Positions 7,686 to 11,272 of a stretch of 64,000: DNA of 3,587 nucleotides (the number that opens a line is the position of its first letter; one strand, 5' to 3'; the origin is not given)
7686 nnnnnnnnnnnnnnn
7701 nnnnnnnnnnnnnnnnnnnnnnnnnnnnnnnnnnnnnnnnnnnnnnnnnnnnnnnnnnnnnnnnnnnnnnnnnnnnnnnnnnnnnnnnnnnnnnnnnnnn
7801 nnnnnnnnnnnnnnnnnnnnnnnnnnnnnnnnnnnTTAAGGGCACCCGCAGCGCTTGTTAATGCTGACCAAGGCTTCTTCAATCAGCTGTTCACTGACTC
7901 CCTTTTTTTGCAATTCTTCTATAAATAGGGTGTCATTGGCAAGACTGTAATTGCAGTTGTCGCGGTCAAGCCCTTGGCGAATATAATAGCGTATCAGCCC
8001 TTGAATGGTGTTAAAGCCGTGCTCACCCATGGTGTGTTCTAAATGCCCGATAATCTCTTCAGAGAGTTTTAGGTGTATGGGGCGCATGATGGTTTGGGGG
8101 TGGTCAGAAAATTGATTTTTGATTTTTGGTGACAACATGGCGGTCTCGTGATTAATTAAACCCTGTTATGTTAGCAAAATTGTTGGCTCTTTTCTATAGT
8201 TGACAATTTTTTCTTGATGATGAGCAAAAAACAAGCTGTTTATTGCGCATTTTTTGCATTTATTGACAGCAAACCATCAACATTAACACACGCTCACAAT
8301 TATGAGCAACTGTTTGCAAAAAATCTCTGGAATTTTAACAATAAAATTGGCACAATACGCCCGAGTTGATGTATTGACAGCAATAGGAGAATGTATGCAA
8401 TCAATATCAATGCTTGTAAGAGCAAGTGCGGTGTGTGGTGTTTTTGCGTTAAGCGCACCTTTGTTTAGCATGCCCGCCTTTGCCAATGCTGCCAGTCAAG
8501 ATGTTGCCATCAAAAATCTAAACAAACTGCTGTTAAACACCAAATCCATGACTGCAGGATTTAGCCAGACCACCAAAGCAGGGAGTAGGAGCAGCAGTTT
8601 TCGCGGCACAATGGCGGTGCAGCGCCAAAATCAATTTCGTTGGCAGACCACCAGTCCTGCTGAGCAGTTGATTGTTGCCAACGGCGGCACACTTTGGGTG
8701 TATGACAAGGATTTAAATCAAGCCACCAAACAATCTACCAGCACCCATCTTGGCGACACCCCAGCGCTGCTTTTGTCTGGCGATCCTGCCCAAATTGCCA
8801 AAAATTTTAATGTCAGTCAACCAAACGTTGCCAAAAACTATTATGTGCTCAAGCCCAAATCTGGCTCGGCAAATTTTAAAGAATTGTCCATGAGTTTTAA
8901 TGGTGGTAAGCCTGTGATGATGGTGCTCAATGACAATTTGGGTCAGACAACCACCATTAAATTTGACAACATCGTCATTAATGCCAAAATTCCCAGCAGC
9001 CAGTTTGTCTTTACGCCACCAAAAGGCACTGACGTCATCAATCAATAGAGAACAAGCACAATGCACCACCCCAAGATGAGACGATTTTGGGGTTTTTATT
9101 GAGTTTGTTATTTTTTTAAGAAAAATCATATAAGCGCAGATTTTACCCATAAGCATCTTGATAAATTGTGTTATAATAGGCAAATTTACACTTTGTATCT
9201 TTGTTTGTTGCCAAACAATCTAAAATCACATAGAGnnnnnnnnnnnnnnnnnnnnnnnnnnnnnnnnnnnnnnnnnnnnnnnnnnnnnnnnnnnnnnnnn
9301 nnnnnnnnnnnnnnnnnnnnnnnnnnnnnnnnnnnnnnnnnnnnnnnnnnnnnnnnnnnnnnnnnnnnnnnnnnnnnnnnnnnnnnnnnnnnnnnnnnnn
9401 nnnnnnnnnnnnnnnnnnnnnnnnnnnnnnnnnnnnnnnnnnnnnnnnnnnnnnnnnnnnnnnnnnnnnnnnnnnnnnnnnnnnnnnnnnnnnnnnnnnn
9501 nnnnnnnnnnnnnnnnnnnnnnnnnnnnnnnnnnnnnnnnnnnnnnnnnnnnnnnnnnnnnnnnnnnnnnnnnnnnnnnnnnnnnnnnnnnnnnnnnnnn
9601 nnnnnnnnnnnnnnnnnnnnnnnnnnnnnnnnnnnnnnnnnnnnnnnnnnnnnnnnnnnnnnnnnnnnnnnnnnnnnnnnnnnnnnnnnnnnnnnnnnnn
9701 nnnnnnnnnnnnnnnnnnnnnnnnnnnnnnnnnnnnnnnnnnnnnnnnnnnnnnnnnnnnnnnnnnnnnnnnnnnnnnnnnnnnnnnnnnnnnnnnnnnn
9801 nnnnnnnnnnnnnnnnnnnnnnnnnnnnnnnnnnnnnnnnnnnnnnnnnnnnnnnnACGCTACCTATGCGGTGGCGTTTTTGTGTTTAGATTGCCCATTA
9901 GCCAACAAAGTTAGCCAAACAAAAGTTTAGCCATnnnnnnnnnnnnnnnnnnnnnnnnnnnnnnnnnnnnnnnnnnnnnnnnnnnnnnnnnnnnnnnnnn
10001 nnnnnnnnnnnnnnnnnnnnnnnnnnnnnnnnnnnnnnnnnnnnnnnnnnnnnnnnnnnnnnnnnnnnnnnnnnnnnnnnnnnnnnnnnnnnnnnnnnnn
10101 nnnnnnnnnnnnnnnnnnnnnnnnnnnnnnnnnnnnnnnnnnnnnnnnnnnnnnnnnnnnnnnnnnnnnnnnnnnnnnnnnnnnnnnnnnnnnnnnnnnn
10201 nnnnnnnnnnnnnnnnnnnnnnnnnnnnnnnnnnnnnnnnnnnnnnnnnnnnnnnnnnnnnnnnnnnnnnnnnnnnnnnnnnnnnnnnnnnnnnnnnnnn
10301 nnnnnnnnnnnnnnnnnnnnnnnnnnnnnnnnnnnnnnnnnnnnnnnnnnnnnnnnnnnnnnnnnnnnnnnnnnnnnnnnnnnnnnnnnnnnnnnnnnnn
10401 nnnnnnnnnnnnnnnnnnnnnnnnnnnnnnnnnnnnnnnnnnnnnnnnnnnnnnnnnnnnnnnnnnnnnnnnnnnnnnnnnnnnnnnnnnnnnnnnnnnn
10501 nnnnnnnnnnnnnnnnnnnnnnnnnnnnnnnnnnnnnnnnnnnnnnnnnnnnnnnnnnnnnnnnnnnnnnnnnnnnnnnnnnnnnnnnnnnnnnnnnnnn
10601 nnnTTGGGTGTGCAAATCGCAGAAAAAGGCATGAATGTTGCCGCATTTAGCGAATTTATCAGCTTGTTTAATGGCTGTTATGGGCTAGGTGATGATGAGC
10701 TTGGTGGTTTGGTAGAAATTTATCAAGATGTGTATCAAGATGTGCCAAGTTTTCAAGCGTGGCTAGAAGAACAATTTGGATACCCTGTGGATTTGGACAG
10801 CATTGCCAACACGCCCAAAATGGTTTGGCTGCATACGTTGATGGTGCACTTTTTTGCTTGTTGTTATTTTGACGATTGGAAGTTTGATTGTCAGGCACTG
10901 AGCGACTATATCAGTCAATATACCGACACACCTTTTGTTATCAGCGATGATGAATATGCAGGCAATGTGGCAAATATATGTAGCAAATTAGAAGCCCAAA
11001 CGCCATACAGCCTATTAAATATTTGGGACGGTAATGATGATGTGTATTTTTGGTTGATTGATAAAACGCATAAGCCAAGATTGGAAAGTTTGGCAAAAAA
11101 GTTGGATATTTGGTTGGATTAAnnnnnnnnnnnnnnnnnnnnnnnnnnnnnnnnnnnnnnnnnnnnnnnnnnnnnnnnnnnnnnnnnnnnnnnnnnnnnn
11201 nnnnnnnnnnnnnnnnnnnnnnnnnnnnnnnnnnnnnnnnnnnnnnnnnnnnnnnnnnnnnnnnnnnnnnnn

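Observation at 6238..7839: Divergent ClpX paralogue with a novel acidic N-terminal domain and a degenerate IGF loop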

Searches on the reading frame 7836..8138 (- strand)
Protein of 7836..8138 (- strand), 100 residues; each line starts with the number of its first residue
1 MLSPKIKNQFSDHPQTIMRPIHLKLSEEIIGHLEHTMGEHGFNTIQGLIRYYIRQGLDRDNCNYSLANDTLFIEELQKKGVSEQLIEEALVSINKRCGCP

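Call 3: search_protein_families(library=pfam, proteins=[window:7836-8138:-], max_evalue=1)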
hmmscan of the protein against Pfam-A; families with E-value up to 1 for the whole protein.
window:7836-8138:- (100 aa): 1 family
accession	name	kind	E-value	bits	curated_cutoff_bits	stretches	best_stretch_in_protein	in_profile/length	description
PF02631.22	RecX_HTH2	-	0.002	18.8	26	1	75-90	27-42/42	RecX, second three-helix domain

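Call 4: search_protein_families(library=ncbifam, proteins=[window:7836-8138:-], max_evalue=1)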
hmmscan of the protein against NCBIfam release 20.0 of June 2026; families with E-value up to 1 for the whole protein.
window:7836-8138:- (100 aa): 1 family
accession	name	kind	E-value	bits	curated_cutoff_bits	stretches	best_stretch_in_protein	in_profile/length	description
NF003342.0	PRK04358.1-3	equivalog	0.12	11.7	353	1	2-42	15-54/203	hypothetical protein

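Call 7: search_protein_families(library=padloc, proteins=[window:7836-8138:-], max_evalue=1)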
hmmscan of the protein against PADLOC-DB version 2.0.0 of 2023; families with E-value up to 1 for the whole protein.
window:7836-8138:- (100 aa): 0 families

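Call 8: search_protein_families(library=phrogs, proteins=[window:7836-8138:-], max_evalue=1)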
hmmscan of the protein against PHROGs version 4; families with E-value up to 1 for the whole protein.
window:7836-8138:- (100 aa): 1 family
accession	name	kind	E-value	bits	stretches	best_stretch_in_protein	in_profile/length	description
phrog_27098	-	unknown function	0.11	13.9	1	18-60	17-59/95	-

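Call 89: search_solved_structures(query=window:7836-8138:-, max_evalue=10)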
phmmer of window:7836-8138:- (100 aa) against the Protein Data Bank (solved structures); distinct sequences matched with E-value up to 10: 2.
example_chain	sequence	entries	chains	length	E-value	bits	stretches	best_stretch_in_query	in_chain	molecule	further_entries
3eue_A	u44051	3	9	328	0.47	14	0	10-52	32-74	Uridine phosphorylase 1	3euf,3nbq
1r5a_A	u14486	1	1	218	0.62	13.6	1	9-55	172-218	glutathione transferase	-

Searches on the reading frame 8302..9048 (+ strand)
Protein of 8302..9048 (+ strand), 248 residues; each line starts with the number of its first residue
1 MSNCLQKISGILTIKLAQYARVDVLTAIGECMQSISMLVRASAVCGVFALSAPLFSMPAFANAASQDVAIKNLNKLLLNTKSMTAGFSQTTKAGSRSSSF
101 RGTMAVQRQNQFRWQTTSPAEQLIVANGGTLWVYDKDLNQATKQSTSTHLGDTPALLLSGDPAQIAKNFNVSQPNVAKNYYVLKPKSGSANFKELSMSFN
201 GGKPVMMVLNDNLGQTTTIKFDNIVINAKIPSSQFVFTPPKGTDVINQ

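Call 99: search_protein_families(library=pfam, proteins=[window:8302-9048:+], max_evalue=0.001)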
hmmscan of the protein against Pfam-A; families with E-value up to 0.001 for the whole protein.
window:8302-9048:+ (248 aa): 2 families
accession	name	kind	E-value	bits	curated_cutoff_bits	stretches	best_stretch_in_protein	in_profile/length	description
PF03548.22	LolA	-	3.7e-40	137.8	23.6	1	79-238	2-165/165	Outer membrane lipoprotein carrier protein LolA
PF09865.15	DUF2092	-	7.1e-05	22.7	21.2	0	216-246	179-209/212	Predicted periplasmic protein (DUF2092)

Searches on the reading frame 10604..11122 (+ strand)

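Call 99: search_protein_families(library=pfam, proteins=[window:10604-11122:+], max_evalue=0.001)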
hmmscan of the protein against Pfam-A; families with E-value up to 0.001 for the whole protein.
window:10604-11122:+ (172 aa): 1 family
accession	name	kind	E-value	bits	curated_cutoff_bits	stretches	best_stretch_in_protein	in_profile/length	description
PF20335.4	DUF6630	-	1.5e-06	29.1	27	1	18-169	5-153/158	Domain of unknown function (DUF6630)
